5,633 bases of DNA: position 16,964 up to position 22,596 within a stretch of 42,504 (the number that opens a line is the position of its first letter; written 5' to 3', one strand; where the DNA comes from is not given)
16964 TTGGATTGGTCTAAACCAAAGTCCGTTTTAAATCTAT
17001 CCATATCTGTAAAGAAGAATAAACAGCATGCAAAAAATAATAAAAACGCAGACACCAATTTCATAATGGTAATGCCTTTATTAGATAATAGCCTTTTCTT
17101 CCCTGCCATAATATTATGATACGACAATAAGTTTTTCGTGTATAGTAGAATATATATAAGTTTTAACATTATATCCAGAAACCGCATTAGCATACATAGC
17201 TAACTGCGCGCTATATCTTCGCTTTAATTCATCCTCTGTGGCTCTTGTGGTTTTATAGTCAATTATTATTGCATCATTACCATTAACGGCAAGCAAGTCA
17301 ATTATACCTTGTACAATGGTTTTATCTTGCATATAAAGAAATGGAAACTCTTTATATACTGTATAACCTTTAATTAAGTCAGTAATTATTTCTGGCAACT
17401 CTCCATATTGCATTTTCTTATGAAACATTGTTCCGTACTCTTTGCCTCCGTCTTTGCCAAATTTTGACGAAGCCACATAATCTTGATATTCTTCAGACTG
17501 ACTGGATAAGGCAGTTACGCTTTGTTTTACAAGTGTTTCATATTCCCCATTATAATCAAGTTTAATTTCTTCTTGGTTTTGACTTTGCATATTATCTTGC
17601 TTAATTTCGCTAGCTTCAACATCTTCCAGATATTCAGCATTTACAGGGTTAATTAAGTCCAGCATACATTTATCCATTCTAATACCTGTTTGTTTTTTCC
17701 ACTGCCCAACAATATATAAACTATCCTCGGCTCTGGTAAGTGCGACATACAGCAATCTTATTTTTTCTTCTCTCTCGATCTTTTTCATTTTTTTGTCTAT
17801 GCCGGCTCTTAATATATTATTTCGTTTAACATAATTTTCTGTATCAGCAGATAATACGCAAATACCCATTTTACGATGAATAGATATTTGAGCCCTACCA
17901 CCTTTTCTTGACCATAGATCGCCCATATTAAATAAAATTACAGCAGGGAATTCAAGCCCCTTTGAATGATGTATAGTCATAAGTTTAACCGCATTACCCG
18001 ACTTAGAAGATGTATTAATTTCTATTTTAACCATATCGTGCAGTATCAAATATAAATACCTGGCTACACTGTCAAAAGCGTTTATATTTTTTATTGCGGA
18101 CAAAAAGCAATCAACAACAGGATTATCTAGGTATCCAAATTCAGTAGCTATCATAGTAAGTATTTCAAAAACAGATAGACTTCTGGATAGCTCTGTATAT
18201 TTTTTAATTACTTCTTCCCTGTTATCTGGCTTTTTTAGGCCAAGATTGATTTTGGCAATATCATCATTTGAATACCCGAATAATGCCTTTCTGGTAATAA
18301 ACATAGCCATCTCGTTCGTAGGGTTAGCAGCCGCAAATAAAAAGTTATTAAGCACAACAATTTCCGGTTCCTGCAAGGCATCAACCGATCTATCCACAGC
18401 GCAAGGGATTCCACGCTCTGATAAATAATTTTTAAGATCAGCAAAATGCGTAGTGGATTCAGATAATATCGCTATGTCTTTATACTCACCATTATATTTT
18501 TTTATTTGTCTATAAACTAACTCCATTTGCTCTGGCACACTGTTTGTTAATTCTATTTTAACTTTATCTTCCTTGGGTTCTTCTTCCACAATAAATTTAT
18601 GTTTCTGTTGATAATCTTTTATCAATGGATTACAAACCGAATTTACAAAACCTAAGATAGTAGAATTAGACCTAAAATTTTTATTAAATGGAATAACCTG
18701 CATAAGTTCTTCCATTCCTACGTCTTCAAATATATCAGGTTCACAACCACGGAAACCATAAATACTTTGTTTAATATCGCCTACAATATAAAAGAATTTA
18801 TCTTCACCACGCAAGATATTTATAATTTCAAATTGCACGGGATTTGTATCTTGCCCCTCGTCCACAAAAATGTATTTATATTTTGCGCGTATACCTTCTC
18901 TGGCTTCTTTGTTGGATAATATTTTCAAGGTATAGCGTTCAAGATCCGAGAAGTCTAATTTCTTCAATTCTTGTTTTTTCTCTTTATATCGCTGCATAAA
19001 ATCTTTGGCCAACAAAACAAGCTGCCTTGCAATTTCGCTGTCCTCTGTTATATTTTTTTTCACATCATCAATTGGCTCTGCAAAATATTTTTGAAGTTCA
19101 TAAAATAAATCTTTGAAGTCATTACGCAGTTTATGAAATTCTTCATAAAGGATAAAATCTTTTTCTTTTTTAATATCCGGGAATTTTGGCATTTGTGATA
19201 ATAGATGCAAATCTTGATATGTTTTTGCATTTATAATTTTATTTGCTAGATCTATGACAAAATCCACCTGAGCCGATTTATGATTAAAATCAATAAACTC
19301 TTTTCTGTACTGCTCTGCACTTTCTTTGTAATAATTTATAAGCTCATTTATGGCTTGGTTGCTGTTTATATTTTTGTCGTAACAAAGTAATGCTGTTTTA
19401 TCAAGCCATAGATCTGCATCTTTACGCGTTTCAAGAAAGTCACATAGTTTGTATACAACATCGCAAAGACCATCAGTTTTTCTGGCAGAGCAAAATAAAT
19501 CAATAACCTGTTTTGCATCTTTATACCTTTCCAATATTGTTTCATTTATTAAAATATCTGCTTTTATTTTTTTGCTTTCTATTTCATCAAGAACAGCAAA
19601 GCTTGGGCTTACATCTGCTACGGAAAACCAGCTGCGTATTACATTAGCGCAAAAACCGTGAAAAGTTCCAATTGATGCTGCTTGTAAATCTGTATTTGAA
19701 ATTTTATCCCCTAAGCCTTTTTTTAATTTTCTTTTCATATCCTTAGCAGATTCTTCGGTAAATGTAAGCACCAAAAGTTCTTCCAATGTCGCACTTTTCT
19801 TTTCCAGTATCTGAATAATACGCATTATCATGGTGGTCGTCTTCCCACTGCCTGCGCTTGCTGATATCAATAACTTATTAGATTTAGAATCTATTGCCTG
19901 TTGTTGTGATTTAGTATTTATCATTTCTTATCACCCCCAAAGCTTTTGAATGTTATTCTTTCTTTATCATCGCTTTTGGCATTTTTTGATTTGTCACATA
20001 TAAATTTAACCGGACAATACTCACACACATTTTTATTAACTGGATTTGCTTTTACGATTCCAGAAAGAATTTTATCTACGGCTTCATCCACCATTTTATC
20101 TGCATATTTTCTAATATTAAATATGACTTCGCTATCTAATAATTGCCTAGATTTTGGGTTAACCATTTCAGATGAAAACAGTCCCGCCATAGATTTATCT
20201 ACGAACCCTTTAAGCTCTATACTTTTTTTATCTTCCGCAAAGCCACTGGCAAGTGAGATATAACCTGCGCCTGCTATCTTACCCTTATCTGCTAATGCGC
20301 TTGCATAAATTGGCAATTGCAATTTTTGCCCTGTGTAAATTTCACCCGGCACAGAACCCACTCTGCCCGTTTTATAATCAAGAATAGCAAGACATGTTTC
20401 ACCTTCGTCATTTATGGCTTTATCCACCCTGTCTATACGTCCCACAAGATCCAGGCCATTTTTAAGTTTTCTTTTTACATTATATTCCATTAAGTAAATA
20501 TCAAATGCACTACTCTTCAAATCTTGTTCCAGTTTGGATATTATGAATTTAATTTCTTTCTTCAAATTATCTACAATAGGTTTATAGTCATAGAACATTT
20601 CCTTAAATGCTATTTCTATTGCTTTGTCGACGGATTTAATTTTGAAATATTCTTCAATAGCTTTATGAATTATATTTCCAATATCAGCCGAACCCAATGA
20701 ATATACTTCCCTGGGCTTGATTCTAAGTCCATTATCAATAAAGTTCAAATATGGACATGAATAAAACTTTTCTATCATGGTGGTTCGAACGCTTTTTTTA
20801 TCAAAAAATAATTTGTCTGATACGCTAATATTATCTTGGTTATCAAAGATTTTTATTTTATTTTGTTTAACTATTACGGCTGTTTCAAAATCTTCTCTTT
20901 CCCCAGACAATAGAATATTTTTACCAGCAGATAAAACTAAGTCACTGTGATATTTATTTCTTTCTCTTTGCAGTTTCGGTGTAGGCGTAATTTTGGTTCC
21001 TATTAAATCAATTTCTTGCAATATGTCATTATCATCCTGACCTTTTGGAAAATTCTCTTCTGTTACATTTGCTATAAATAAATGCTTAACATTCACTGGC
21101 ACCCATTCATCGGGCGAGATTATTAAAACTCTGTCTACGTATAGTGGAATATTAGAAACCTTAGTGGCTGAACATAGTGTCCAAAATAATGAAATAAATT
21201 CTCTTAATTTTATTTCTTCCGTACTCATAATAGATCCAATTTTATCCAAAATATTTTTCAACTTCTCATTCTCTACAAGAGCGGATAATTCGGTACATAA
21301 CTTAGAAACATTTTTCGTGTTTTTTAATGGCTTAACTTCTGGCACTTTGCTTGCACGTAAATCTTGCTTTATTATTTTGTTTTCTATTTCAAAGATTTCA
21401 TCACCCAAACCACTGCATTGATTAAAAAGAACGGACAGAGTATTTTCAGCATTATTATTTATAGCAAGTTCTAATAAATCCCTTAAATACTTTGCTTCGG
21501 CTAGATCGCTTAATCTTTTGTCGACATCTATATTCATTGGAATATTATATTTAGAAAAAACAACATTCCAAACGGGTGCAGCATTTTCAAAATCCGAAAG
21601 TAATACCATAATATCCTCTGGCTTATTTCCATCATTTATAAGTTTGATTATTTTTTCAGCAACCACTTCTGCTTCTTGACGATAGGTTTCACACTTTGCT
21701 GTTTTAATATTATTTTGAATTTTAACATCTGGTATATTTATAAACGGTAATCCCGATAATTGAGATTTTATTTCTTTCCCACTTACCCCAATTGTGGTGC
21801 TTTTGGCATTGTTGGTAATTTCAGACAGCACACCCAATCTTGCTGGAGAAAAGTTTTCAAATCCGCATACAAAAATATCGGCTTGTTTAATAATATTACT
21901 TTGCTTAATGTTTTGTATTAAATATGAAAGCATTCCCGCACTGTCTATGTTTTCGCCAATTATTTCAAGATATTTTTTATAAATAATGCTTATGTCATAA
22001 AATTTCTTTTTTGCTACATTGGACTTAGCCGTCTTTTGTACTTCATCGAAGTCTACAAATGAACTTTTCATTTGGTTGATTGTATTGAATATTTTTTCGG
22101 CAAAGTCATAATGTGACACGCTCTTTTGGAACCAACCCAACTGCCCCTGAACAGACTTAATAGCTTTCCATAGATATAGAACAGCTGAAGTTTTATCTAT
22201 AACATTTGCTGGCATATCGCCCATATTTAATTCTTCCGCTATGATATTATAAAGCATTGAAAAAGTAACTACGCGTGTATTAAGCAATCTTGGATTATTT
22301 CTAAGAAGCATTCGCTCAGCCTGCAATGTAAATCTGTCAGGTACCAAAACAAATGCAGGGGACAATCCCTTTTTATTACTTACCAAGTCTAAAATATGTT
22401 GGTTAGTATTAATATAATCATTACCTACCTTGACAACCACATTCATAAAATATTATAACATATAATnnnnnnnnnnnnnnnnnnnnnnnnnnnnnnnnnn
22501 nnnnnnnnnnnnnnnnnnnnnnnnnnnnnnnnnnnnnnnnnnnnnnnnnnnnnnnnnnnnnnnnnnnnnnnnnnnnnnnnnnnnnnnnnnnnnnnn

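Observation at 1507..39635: Genes that head transcription units have a -35/-10 ending 5-8 nt before the start codon and no SD, predicting pervasive leaderless mRNAs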

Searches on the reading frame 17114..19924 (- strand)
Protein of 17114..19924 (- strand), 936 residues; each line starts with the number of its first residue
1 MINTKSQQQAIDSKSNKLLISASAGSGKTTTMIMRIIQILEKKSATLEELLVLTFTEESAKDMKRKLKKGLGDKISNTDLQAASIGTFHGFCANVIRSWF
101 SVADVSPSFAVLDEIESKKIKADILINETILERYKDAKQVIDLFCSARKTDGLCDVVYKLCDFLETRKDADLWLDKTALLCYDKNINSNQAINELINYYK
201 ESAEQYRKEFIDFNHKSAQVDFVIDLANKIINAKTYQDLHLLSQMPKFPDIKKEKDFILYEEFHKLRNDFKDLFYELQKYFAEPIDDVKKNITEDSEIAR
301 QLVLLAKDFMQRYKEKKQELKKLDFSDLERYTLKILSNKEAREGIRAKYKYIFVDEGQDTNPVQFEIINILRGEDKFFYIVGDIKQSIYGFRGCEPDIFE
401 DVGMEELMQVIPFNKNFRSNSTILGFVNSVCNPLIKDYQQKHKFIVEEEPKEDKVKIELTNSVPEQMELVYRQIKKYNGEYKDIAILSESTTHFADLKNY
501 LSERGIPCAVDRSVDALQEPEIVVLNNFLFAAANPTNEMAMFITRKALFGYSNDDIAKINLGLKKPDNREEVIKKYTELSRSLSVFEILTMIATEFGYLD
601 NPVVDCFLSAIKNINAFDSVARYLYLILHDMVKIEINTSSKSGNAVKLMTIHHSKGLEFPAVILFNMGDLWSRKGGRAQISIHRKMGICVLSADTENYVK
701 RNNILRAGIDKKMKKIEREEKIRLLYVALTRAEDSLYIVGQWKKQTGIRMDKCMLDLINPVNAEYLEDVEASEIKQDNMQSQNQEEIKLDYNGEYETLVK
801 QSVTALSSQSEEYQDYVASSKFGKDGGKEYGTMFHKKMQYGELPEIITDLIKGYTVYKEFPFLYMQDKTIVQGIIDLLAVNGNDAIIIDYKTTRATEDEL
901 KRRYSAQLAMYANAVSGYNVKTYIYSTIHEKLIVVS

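Call 12: search_protein_families(library=pfam, proteins=[window:17114-19924:-])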
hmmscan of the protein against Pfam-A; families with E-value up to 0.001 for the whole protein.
window:17114-19924:- (936 aa): 9 families
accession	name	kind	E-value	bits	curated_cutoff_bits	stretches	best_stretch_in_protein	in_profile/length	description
PF00580.27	UvrD-helicase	-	1.8e-53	182.4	23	1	4-401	2-265/271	UvrD/REP helicase N-terminal domain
PF13361.12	UvrD_C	-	4.5e-30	105.7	25.6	2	635-738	276-345/350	UvrD-like helicase C-terminal domain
PF13245.12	AAA_19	-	9.3e-17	61.9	25.1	1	7-392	1-134/134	AAA domain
PF13538.12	UvrD_C_2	-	8.9e-11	41.9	27.4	1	648-667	4-23/52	UvrD-like helicase C-terminal domain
PF12705.13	PDDEXK_1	-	1.2e-06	29.1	22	1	863-916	120-170/247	PD-(D/E)XK nuclease superfamily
PF00270.35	DEAD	-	3.6e-05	24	26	1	4-72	1-70/167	DEAD/DEAH box helicase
PF01443.25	Viral_helicase1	-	0.00034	20.9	21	0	721-739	209-227/228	Viral superfamily 1 RNA helicase core domain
PF04851.21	ResIII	-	0.0005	20.4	22.5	1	8-74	16-80/164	Type III restriction enzyme, res subunit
PF02562.22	PhoH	-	0.00093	19.2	27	0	344-387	115-158/205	PhoH-like protein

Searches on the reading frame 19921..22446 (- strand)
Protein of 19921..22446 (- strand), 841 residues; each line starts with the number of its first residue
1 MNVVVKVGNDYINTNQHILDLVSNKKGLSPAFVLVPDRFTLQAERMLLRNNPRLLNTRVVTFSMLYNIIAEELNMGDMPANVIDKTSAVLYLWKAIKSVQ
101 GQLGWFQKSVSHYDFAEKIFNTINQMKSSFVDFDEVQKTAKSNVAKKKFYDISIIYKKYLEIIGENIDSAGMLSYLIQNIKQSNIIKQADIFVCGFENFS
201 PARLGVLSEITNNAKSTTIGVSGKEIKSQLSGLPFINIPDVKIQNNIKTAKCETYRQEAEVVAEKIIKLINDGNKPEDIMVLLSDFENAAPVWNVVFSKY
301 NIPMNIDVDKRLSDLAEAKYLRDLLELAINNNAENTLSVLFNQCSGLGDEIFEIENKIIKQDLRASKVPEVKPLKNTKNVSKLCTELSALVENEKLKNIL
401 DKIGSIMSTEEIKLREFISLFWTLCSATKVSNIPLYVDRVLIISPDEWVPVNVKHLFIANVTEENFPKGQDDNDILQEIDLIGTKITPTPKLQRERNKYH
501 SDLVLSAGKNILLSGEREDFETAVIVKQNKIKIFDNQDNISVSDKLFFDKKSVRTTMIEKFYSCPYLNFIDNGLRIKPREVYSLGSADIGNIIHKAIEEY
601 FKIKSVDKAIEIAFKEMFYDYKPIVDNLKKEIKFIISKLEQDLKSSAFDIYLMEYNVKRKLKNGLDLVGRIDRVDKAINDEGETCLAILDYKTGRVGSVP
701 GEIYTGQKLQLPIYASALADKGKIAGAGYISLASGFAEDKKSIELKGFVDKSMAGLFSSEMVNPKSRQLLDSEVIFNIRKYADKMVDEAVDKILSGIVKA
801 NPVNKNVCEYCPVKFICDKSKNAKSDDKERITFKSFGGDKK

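Call 12: search_protein_families(library=pfam, proteins=[window:19921-22446:-])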
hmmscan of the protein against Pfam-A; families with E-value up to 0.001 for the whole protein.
window:19921-22446:- (841 aa): 2 families
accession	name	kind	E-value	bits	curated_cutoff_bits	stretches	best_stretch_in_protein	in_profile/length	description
PF21445.3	ADDB_N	-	1.9e-33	116.4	26.6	1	20-222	20-232/290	ADDB, N-terminal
PF12705.13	PDDEXK_1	-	1.2e-25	91.3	22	1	557-818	6-247/247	PD-(D/E)XK nuclease superfamily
